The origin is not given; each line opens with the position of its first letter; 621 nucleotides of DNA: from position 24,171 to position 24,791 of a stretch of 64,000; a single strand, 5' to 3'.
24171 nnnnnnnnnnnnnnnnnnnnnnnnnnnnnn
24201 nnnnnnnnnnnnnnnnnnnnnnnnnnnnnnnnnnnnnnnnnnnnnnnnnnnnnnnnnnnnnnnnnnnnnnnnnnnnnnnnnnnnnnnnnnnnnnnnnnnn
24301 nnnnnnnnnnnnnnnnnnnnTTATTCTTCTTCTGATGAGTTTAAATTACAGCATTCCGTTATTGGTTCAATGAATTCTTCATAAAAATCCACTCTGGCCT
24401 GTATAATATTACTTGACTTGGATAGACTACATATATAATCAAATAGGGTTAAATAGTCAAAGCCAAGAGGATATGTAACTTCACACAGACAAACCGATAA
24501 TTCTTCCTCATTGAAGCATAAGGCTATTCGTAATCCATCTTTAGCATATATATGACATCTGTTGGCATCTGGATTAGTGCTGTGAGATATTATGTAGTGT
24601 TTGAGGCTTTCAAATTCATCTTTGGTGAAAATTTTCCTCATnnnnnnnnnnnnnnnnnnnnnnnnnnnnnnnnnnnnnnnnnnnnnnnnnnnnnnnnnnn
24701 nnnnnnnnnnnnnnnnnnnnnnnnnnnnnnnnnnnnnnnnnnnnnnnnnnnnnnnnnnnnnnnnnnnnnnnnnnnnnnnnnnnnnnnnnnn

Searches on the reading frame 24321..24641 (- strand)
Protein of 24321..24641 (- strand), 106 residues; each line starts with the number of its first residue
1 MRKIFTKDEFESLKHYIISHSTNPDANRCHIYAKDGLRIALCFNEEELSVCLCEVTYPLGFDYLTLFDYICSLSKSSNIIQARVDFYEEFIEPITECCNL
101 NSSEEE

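Call 4: search_protein_families(library=pfam, proteins=[window:24321-24641:-], max_evalue=0.01)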
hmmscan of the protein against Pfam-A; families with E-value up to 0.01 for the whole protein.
window:24321-24641:- (106 aa): 0 families

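Call 5: search_protein_families(library=phrogs, proteins=[window:24321-24641:-], max_evalue=0.01)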
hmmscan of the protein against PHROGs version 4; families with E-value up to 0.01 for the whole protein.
window:24321-24641:- (106 aa): 0 families

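Call 71: find_homologous_proteins(query=window:24321-24641:-, max_evalue=0.01)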
Query window:24321-24641:- (106 aa): 1 proteins with E <= 0.01 among 2 candidates.
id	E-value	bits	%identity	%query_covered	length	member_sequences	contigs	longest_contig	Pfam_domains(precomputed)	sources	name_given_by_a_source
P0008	1.4e-65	236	100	100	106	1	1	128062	-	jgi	-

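Call 76: predict_structure(protein=window:24321-24641:-)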
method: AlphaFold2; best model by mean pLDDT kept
length: 106 residues; sequences in the alignment: 1
mean_pLDDT: 57.2   pTM: 0.47
mean pLDDT of the five models: 57.2, 54.2, 49.0, 47.8, 46.6
residues with pLDDT >= 90: 0; 70-90: 10; 50-70: 67; < 50: 29
segments of 3 or more residues with pLDDT < 50: 74-93, 101-106
pLDDT, mean of each block of 10 residues (from residue 1): 59 68 57 66 71 62 63 44 35 53 44
secondary structure, 60 per line:
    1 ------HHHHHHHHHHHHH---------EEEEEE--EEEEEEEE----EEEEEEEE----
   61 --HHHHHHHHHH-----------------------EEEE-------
elements in order: H7-19 E29-34 E37-44 E49-56 H63-72 E96-99

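Call 98: search_solved_structures(query=A3, max_evalue=10, show_alignments=0)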
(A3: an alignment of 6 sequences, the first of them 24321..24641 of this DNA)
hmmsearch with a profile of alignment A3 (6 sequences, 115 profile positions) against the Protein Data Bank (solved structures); distinct sequences matched with E-value up to 10: 2.
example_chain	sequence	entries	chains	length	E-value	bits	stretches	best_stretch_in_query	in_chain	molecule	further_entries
5h1s_f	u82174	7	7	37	0.92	12.9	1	20-49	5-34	50S ribosomal protein L36, chloroplastic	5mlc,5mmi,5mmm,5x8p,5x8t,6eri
5o60_f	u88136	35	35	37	1.2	12.5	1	21-48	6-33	50S ribosomal protein L36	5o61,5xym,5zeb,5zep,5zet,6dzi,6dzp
